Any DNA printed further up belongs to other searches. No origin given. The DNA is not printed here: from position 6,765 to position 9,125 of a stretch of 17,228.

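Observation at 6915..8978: Fusion of a glutamine-dependent asparagine-synthetase-like enzyme with a Dph6/DUF71 diphthine-ammonia-ligase-like domain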

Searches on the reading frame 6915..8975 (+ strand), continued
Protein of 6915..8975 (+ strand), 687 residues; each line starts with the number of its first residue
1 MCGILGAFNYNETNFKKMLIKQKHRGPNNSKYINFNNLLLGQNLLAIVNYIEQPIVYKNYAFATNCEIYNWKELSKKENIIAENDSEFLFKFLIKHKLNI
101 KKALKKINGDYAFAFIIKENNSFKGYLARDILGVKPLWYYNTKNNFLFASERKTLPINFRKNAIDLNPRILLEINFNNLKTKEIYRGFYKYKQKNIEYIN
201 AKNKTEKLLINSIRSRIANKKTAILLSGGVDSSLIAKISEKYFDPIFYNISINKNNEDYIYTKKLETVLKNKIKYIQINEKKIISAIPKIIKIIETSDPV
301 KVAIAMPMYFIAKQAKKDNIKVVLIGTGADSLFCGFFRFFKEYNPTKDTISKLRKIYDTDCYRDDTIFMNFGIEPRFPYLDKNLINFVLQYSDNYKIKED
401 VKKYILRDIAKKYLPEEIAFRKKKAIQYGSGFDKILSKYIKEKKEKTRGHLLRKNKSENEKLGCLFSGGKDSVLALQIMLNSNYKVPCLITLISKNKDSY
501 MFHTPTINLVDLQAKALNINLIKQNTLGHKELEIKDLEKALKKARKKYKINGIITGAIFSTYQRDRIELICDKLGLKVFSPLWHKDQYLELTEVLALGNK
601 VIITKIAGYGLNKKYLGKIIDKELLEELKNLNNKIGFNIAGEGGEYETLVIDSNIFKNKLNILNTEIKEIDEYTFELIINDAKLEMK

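Call 7: find_homologous_proteins(query=window:6915-8975:+, max_evalue=1e-10)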
Query window:6915-8975:+ (687 aa): 961 proteins with E <= 1e-10 among 8000 candidates; the best 120 are listed.
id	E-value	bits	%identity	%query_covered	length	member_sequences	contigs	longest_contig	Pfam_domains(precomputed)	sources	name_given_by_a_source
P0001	0.0e+0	1497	100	100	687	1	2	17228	PF00733.28,PF28410.1,PF24167.2,PF01902.25,PF13522.12,PF13537.12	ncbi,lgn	-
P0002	1.1e-267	908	62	100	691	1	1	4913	PF00733.28,PF28410.1,PF24167.2,PF01902.25,PF13522.12,PF13537.12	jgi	jgi:asparagine synthase (glutamine-hydrolysing)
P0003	3.1e-265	900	62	100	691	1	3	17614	PF00733.28,PF28410.1,PF24167.2,PF01902.25,PF13522.12,PF13537.12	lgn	-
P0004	1.3e-260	885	63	100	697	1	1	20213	PF00733.28,PF28410.1,PF24167.2,PF01507.26,PF03054.23,PF06508.20,PF01902.25,PF13522.12,PF13537.12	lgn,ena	-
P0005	7.4e-258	876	61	100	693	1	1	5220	PF00733.28,PF28410.1,PF24167.2,PF01902.25,PF13522.12,PF13537.12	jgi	-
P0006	5.7e-256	869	60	100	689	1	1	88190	PF00733.28,PF28410.1,PF24167.2,PF01507.26,PF03054.23,PF06508.20,PF01902.25,PF13522.12,PF13537.12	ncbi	-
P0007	1.0e-251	855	58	100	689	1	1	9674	PF00733.28,PF28410.1,PF24167.2,PF03054.23,PF01902.25,PF13522.12,PF13537.12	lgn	-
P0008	1.6e-246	838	59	100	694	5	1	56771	PF00733.28,PF28410.1,PF24167.2,PF01507.26,PF03054.23,PF06508.20,PF01902.25,PF13522.12,PF13537.12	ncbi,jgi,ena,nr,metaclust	ncbi:MAG: hypothetical protein COT14_02105 [Candidatus Diapherotrites archaeon CG08_land_8_20_14_0_2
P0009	8.7e-231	786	58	91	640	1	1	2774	PF00733.28,PF28410.1,PF24167.2,PF01507.26,PF03054.23,PF06508.20,PF01902.25,PF13522.12,PF13537.12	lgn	-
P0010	2.8e-230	784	57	99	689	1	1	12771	PF00733.28,PF28410.1,PF24167.2,PF01902.25,PF13522.12,PF13537.12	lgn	-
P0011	6.7e-229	780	55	100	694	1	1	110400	PF00733.28,PF28410.1,PF24167.2,PF01902.25,PF13522.12,PF13537.12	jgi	jgi:diphthine-ammonia ligase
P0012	2.2e-228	778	57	100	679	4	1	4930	PF00733.28,PF28410.1,PF24167.2,PF06508.20,PF01902.25,PF13522.12,PF13537.12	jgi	jgi:asparagine synthase (glutamine-hydrolysing)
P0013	6.0e-228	777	57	100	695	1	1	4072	PF00733.28,PF28410.1,PF24167.2,PF01902.25,PF13522.12,PF13537.12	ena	-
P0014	2.6e-227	775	57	100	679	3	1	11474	PF00733.28,PF28410.1,PF24167.2,PF01902.25,PF13522.12,PF13537.12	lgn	-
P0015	2.9e-227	774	55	99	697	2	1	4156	PF00733.28,PF28410.1,PF24167.2,PF03054.23,PF01902.25,PF13522.12,PF13537.12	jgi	-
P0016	5.5e-189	648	50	100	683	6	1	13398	PF00733.28,PF28410.1,PF24167.2,PF01902.25,PF13522.12,PF13537.12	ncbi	-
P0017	1.4e-187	643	50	100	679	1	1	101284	PF00733.28,PF28410.1,PF24167.2,PF03054.23,PF06508.20,PF01902.25,PF13522.12,PF02540.24,PF13537.12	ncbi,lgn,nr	ncbi:MAG: diphthine--ammonia ligase [Candidatus ainarchaeum sp.]|nr:diphthine--ammonia ligase [Candi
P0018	1.9e-187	643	49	100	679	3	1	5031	PF00733.28,PF28410.1,PF24167.2,PF01507.26,PF03054.23,PF06508.20,PF01902.25,PF13522.12,PF02540.24,PF13537.12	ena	-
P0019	1.2e-183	630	57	76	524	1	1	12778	PF00733.28,PF28410.1,PF24167.2,PF01902.25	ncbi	-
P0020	2.8e-180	619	48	100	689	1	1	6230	PF00733.28,PF28410.1,PF24167.2,PF03054.23,PF06508.20,PF01902.25,PF13522.12,PF13537.12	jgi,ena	-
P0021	2.9e-168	580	61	64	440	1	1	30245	PF00733.28,PF28410.1,PF01902.25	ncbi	-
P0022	2.6e-161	557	48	92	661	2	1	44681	PF00733.28,PF28410.1,PF24167.2,PF01902.25,PF13522.12,PF13537.12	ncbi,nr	ncbi:diphthine--ammonia ligase [Candidatus Woesearchaeota archaeon]|nr:diphthine--ammonia ligase [Ca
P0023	3.0e-161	556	45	100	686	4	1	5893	PF00733.28,PF28410.1,PF24167.2,PF06508.20,PF01902.25,PF13522.12,PF13537.12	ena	-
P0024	4.7e-161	556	45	97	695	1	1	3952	PF00733.28,PF28410.1,PF24167.2,PF01902.25,PF13522.12,PF13537.12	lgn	-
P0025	1.7e-159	551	42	100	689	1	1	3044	PF00733.28,PF28410.1,PF24167.2,PF01902.25,PF13522.12,PF02540.24,PF13537.12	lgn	-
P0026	3.5e-159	550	44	100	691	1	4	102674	PF00733.28,PF28410.1,PF24167.2,PF03054.23,PF06508.20,PF01902.25,PF13522.12,PF13537.12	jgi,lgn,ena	-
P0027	4.5e-159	549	44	100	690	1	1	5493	PF00733.28,PF28410.1,PF24167.2,PF03054.23,PF06508.20,PF01902.25,PF13522.12,PF13537.12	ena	-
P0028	1.0e-158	548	44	97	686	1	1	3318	PF00733.28,PF28410.1,PF24167.2,PF03054.23,PF06508.20,PF01902.25,PF13522.12,PF13537.12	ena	-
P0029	7.8e-158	545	42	100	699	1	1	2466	PF00733.28,PF28410.1,PF24167.2,PF01902.25,PF13522.12,PF13537.12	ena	-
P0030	1.4e-157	544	44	100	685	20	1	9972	PF00733.28,PF28410.1,PF24167.2,PF01902.25,PF13522.12,PF13537.12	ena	-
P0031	2.1e-157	544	44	100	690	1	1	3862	PF00733.28,PF28410.1,PF24167.2,PF03054.23,PF06508.20,PF01902.25,PF13522.12,PF02540.24,PF13537.12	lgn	-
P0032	2.3e-157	544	45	99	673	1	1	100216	PF00733.28,PF28410.1,PF24167.2,PF01902.25,PF13522.12,PF13537.12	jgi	jgi:diphthine-ammonia ligase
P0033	2.5e-157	543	45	100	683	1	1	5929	PF00733.28,PF28410.1,PF01902.25,PF13522.12,PF13537.12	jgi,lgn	-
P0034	3.0e-157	543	42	100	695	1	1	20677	PF00733.28,PF28410.1,PF24167.2,PF01902.25,PF13522.12,PF13537.12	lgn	-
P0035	7.6e-157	542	44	97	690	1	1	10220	PF00733.28,PF28410.1,PF24167.2,PF01902.25,PF13522.12,PF13537.12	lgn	-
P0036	1.4e-156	541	44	100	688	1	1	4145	PF00733.28,PF28410.1,PF24167.2,PF03054.23,PF01902.25,PF13522.12,PF13537.12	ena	-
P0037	2.7e-156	540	44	98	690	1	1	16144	PF00733.28,PF28410.1,PF24167.2,PF01902.25,PF13522.12,PF13537.12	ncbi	-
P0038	6.3e-156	539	43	100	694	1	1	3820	PF00733.28,PF28410.1,PF24167.2,PF01902.25,PF13522.12,PF13537.12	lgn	-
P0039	9.2e-155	535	42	100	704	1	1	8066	PF00733.28,PF28410.1,PF24167.2,PF03054.23,PF06508.20,PF01902.25,PF13522.12,PF13537.12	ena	-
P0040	9.6e-155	535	42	100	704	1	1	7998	PF00733.28,PF28410.1,PF24167.2,PF03054.23,PF06508.20,PF01902.25,PF13522.12,PF13537.12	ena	-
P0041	1.1e-154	535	43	100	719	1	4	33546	PF00733.28,PF28410.1,PF24167.2,PF03054.23,PF01902.25,PF13522.12,PF13537.12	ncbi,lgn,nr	ncbi:MAG: diphthine--ammonia ligase [Nanoarchaeota archaeon]|nr:diphthine--ammonia ligase [Nanoarcha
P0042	1.1e-154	535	42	100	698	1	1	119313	PF00733.28,PF28410.1,PF24167.2,PF01902.25,PF13522.12,PF13537.12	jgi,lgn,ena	-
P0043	1.2e-154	535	47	98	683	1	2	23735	PF00733.28,PF28410.1,PF24167.2,PF03054.23,PF01902.25,PF13522.12,PF13537.12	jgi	jgi:diphthine-ammonia ligase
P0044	1.2e-153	531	44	100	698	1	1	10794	PF00733.28,PF28410.1,PF24167.2,PF01902.25,PF13522.12,PF13537.12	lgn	-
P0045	1.3e-153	531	43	100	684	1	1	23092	PF00733.28,PF28410.1,PF24167.2,PF01902.25,PF13522.12,PF13537.12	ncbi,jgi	-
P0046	1.3e-153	531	42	100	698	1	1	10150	PF00733.28,PF28410.1,PF24167.2,PF02568.21,PF01902.25,PF13522.12,PF13537.12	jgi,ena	-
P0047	4.8e-153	529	42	100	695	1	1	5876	PF00733.28,PF28410.1,PF24167.2,PF03054.23,PF06508.20,PF02568.21,PF01902.25,PF13522.12,PF02540.24,PF13537.12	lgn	-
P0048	5.1e-153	529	43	100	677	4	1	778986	PF00733.28,PF28410.1,PF24167.2,PF03054.23,PF06508.20,PF01902.25,PF13522.12,PF13537.12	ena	-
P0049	5.3e-153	529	44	100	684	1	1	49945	PF00733.28,PF28410.1,PF24167.2,PF03054.23,PF06508.20,PF01902.25,PF13522.12,PF02540.24,PF13537.12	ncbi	ncbi:MAG: diphthine--ammonia ligase [Candidatus Woesearchaeota archaeon]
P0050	5.5e-152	526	43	100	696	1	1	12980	PF00733.28,PF28410.1,PF24167.2,PF03054.23,PF06508.20,PF01902.25,PF13522.12,PF02540.24,PF13537.12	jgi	jgi:diphthine-ammonia ligase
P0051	5.7e-152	526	42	100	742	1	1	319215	PF00733.28,PF28410.1,PF24167.2,PF03054.23,PF06508.20,PF02568.21,PF01902.25,PF13522.12,PF13537.12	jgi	jgi:diphthine-ammonia ligase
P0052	1.3e-151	525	42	100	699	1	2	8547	PF00733.28,PF28410.1,PF24167.2,PF01902.25,PF13522.12,PF13537.12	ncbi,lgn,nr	ncbi:diphthine--ammonia ligase [Candidatus Woesearchaeota archaeon]|nr:diphthine--ammonia ligase [Ca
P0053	1.4e-151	524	42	100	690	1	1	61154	PF00733.28,PF28410.1,PF24167.2,PF01902.25,PF13522.12,PF13537.12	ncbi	-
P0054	1.4e-151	524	42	100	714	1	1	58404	PF00733.28,PF28410.1,PF24167.2,PF03054.23,PF06508.20,PF01902.25,PF13522.12,PF13537.12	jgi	jgi:asparagine synthase (glutamine-hydrolysing)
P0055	2.0e-151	524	44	100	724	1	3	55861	PF00733.28,PF28410.1,PF24167.2,PF01902.25,PF13522.12,PF13537.12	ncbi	ncbi:MAG: diphthine--ammonia ligase [Nanoarchaeota archaeon]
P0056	2.2e-151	524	46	95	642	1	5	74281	PF00733.28,PF28410.1,PF24167.2,PF06508.20,PF01171.27,PF01902.25,PF13522.12,PF02540.24,PF13537.12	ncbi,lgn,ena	-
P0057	2.2e-151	524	43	100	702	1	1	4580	PF00733.28,PF28410.1,PF24167.2,PF01902.25,PF13522.12,PF13537.12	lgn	-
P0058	2.4e-151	524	41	100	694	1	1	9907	PF00733.28,PF28410.1,PF24167.2,PF01902.25,PF13522.12,PF13537.12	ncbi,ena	-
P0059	3.1e-151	523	43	100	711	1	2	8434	PF00733.28,PF28410.1,PF24167.2,PF03054.23,PF01902.25,PF13522.12,PF02540.24,PF13537.12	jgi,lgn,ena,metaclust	metaclust:\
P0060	3.3e-151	523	41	100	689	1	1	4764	PF00733.28,PF28410.1,PF24167.2,PF01902.25,PF13522.12,PF13537.12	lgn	-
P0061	4.4e-151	523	41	97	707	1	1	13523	PF00733.28,PF28410.1,PF24167.2,PF03054.23,PF01902.25,PF13522.12,PF13537.12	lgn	-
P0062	4.6e-151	523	40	97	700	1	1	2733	PF00733.28,PF28410.1,PF24167.2,PF01902.25,PF13522.12,PF13537.12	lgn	-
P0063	5.2e-151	523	46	92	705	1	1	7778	PF00733.28,PF28410.1,PF24167.2,PF03054.23,PF01902.25,PF13522.12,PF13537.12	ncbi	-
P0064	8.1e-151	522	44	100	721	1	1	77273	PF00733.28,PF28410.1,PF24167.2,PF06508.20,PF01902.25,PF13522.12,PF13537.12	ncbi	ncbi:diphthine--ammonia ligase [Nanoarchaeota archaeon]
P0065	1.2e-150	521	40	100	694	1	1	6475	PF00733.28,PF28410.1,PF24167.2,PF01902.25,PF13522.12,PF13537.12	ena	-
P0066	1.9e-150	521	43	99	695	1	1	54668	PF00733.28,PF28410.1,PF24167.2,PF01902.25,PF13522.12,PF13537.12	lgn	-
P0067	2.1e-150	521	41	100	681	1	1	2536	PF00733.28,PF28410.1,PF24167.2,PF03054.23,PF01902.25,PF13522.12,PF13537.12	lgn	-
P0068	5.3e-150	519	42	100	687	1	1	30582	PF00733.28,PF28410.1,PF03054.23,PF01902.25,PF13522.12,PF13537.12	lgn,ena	-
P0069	7.7e-150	519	41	100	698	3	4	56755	PF00733.28,PF28410.1,PF24167.2,PF01902.25,PF13522.12,PF13537.12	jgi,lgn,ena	-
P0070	1.0e-149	518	43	100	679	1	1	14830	PF00733.28,PF28410.1,PF24167.2,PF03054.23,PF01902.25,PF13522.12,PF13537.12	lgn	-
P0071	1.1e-149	518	41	100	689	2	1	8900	PF00733.28,PF28410.1,PF24167.2,PF03054.23,PF01902.25,PF13522.12,PF13537.12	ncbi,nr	ncbi:MAG TPA: diphthine--ammonia ligase [Candidatus Nanoarchaeia archaeon]|nr:diphthine--ammonia lig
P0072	1.3e-149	518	42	100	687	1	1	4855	PF00733.28,PF28410.1,PF24167.2,PF01902.25,PF13522.12,PF13537.12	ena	-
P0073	1.6e-149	518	41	100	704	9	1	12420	PF00733.28,PF28410.1,PF24167.2,PF03054.23,PF06508.20,PF01902.25,PF13522.12,PF13537.12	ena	-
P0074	1.9e-149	517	42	100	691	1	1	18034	PF00733.28,PF28410.1,PF24167.2,PF03054.23,PF02568.21,PF01902.25,PF13522.12,PF13537.12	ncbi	-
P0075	2.2e-149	517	40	100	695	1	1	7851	PF00733.28,PF28410.1,PF24167.2,PF01902.25,PF13522.12,PF13537.12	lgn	-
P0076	2.6e-149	517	42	100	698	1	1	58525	PF00733.28,PF28410.1,PF24167.2,PF01902.25,PF13522.12,PF13537.12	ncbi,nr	ncbi:diphthine--ammonia ligase [Candidatus Woesearchaeota archaeon]|nr:diphthine--ammonia ligase [Ca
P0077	3.8e-149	516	43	100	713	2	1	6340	PF00733.28,PF28410.1,PF24167.2,PF03054.23,PF06508.20,PF01902.25,PF13522.12,PF13537.12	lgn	-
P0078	5.3e-149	516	43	100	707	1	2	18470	PF00733.28,PF28410.1,PF24167.2,PF06508.20,PF01902.25,PF13522.12,PF13537.12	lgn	-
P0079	6.1e-149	516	42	100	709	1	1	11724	PF00733.28,PF28410.1,PF24167.2,PF01902.25,PF13522.12,PF13537.12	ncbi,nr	ncbi:MAG: diphthine--ammonia ligase [Nanoarchaeota archaeon]|nr:diphthine--ammonia ligase [Nanoarcha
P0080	6.3e-149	516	42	100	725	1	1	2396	PF00733.28,PF28410.1,PF24167.2,PF03054.23,PF01902.25,PF13522.12,PF13537.12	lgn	-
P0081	6.9e-149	516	41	100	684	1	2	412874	PF00733.28,PF28410.1,PF24167.2,PF03054.23,PF01902.25,PF13522.12,PF13537.12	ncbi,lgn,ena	-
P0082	9.3e-149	515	41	100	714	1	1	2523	PF00733.28,PF28410.1,PF24167.2,PF03054.23,PF01902.25,PF13522.12,PF02540.24,PF13537.12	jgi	jgi:diphthine-ammonia ligase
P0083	1.3e-148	515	41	100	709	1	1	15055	PF00733.28,PF28410.1,PF01902.25,PF13522.12,PF02540.24,PF13537.12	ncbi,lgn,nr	ncbi:TIGR00289 family protein [Candidatus Woesearchaeota archaeon]|nr:TIGR00289 family protein [Cand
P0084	1.9e-148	514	41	100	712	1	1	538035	PF00733.28,PF28410.1,PF24167.2,PF01902.25,PF13522.12,PF13537.12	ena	-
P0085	2.6e-148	514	41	100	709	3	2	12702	PF00733.28,PF28410.1,PF24167.2,PF03054.23,PF01902.25,PF13522.12,PF13537.12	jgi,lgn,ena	-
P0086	2.9e-148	513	44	97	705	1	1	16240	PF00733.28,PF28410.1,PF24167.2,PF03054.23,PF06508.20,PF01902.25,PF13522.12,PF02540.24,PF13537.12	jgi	jgi:asparagine synthase (glutamine-hydrolysing)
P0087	6.2e-148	512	41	100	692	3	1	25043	PF00733.28,PF28410.1,PF24167.2,PF01902.25,PF13522.12,PF13537.12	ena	-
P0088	1.1e-147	512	42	97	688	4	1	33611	PF00733.28,PF28410.1,PF24167.2,PF03054.23,PF06508.20,PF01902.25,PF13522.12,PF13537.12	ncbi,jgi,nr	ncbi:diphthine--ammonia ligase [Candidatus Woesearchaeota archaeon]|jgi:diphthine-ammonia ligase|nr:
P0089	1.2e-147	511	41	98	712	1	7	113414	PF00733.28,PF28410.1,PF24167.2,PF03054.23,PF06508.20,PF01902.25,PF13522.12,PF02540.24,PF13537.12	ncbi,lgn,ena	ncbi:MAG: diphthine--ammonia ligase [Nanoarchaeota archaeon]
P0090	1.6e-147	511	42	100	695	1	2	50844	PF00733.28,PF28410.1,PF24167.2,PF03054.23,PF01902.25,PF13522.12,PF13537.12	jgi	jgi:diphthine-ammonia ligase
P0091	1.7e-147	511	42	100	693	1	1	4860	PF00733.28,PF28410.1,PF24167.2,PF01902.25,PF13522.12,PF13537.12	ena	-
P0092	2.6e-147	510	41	100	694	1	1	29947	PF00733.28,PF28410.1,PF24167.2,PF01902.25,PF13522.12,PF13537.12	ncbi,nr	ncbi:diphthine--ammonia ligase [Candidatus Woesearchaeota archaeon]|nr:diphthine--ammonia ligase [Ca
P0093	3.2e-147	510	42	100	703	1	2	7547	PF00733.28,PF28410.1,PF24167.2,PF03054.23,PF06508.20,PF01902.25,PF13522.12,PF02540.24,PF13537.12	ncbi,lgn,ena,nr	ncbi:MAG: diphthine--ammonia ligase [Nanoarchaeota archaeon]|nr:diphthine--ammonia ligase [Nanoarcha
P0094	4.4e-147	510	43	98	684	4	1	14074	PF00733.28,PF28410.1,PF24167.2,PF03054.23,PF01902.25,PF13522.12,PF02540.24,PF13537.12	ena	-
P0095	5.1e-147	509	42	97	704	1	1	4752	PF00733.28,PF28410.1,PF24167.2,PF03054.23,PF01902.25,PF13522.12,PF13537.12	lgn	-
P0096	8.5e-147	509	43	97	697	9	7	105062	PF00733.28,PF28410.1,PF24167.2,PF03054.23,PF01902.25,PF13522.12,PF13537.12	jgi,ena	-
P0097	8.7e-147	509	42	100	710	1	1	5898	PF00733.28,PF28410.1,PF24167.2,PF01902.25,PF13522.12,PF13537.12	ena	-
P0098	9.4e-147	508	41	100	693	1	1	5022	PF00733.28,PF28410.1,PF24167.2,PF03054.23,PF01902.25,PF13522.12,PF13537.12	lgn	-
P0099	1.1e-146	508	39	100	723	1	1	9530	PF00733.28,PF28410.1,PF24167.2,PF01902.25,PF13522.12,PF13537.12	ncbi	-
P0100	1.1e-146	508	41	100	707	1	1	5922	PF00733.28,PF28410.1,PF24167.2,PF03054.23,PF06508.20,PF01902.25,PF13522.12,PF13537.12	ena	-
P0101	1.2e-146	508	43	100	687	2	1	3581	PF00733.28,PF28410.1,PF24167.2,PF01902.25,PF13522.12,PF13537.12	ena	-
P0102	1.2e-146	508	42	100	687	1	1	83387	PF00733.28,PF28410.1,PF24167.2,PF03054.23,PF01902.25,PF13522.12,PF13537.12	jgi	jgi:diphthine-ammonia ligase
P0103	1.6e-146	508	41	100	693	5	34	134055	PF00733.28,PF28410.1,PF24167.2,PF01902.25,PF13522.12,PF13537.12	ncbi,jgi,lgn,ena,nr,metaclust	ncbi:MAG TPA: diphthine--ammonia ligase [Nanoarchaeota archaeon]|nr:diphthine--ammonia ligase [Candi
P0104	1.9e-146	507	42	97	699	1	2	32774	PF00733.28,PF28410.1,PF24167.2,PF03054.23,PF06508.20,PF01902.25,PF13522.12,PF13537.12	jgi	-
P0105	2.4e-146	507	42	100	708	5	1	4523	PF00733.28,PF28410.1,PF24167.2,PF03054.23,PF06508.20,PF01171.27,PF01902.25,PF13522.12,PF13537.12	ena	-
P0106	4.8e-146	506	41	100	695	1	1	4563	PF00733.28,PF28410.1,PF24167.2,PF03054.23,PF06508.20,PF01902.25,PF13522.12,PF02540.24,PF13537.12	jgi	jgi:diphthine-ammonia ligase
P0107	5.5e-146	506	43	100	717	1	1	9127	PF00733.28,PF28410.1,PF24167.2,PF03054.23,PF01902.25,PF13522.12,PF13537.12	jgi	jgi:diphthine-ammonia ligase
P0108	7.8e-146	505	43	97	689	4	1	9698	PF00733.28,PF28410.1,PF24167.2,PF03054.23,PF06508.20,PF01902.25,PF13522.12,PF13537.12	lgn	-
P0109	8.7e-146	505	45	97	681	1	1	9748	PF00733.28,PF28410.1,PF24167.2,PF03054.23,PF06508.20,PF01902.25,PF13522.12,PF02540.24,PF13537.12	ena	-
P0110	1.0e-145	505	42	98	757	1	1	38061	PF00733.28,PF28410.1,PF24167.2,PF03054.23,PF01902.25,PF13522.12,PF13537.12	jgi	jgi:diphthine-ammonia ligase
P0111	1.0e-145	505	42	100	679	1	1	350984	PF00733.28,PF28410.1,PF24167.2,PF01902.25,PF13522.12,PF13537.12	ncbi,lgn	-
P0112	1.5e-145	504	42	94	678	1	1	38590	PF00733.28,PF28410.1,PF24167.2,PF01902.25,PF13522.12,PF13537.12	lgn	-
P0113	1.7e-145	504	41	100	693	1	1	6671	PF00733.28,PF28410.1,PF24167.2,PF01902.25,PF13522.12,PF13537.12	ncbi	-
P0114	1.8e-145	504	41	100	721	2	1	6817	PF00733.28,PF28410.1,PF24167.2,PF03054.23,PF01902.25,PF13522.12,PF13537.12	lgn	-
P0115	1.9e-145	504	41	95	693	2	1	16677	PF00733.28,PF28410.1,PF24167.2,PF01902.25,PF13522.12,PF13537.12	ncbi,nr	ncbi:MAG: diphthine--ammonia ligase [bacterium]|nr:diphthine--ammonia ligase [bacterium]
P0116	3.4e-145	503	42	100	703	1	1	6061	PF00733.28,PF28410.1,PF24167.2,PF01902.25,PF13522.12,PF13537.12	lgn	-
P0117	3.8e-145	503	44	91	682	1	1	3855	PF00733.28,PF28410.1,PF24167.2,PF03054.23,PF01902.25,PF13522.12,PF13537.12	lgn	-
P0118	3.9e-145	503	41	100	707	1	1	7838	PF00733.28,PF28410.1,PF24167.2,PF03054.23,PF06508.20,PF01902.25,PF13522.12,PF13537.12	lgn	-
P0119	9.6e-145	502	44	97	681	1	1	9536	PF00733.28,PF28410.1,PF24167.2,PF03054.23,PF06508.20,PF01902.25,PF13522.12,PF02540.24,PF13537.12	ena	-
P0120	1.8e-144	501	39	100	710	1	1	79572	PF00733.28,PF28410.1,PF24167.2,PF06508.20,PF01902.25,PF13522.12,PF13537.12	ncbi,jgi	-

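Call 11: search_solved_structures(query=window:6915-8975:+, max_evalue=0.001, show_alignments=0)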
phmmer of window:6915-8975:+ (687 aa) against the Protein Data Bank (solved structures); distinct sequences matched with E-value up to 0.001: 9.
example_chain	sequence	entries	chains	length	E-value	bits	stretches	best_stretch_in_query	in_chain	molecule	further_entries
2d13_A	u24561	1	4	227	4.2e-55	190.7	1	463-686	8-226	hypothetical protein PH1257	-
3rjz_A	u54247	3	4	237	1.1e-52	182.6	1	463-687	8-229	N-type ATP pyrophosphatase superfamily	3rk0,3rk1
1ct9_A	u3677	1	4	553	1.3e-32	116.4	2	281-435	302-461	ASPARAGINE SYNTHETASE B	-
6gq3_A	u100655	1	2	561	5.5e-31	111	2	197-441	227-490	Asparagine synthetase [glutamine-hydrolyzing]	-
8sue_A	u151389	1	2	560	2e-30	109.2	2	197-441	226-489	Asparagine synthetase [glutamine-hydrolyzing]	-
9b6c_A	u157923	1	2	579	1.1e-29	106.7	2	197-441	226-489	Asparagine synthetase [glutamine-hydrolyzing]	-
1q15_A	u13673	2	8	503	1.6e-13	53.3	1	223-437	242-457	CarA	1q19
1jgt_A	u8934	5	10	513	3.6e-06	29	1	212-441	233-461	BETA-LACTAM SYNTHETASE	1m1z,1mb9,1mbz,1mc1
7ylz_A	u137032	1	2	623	0.00039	22.3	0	123-156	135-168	hydroxyamidotransferase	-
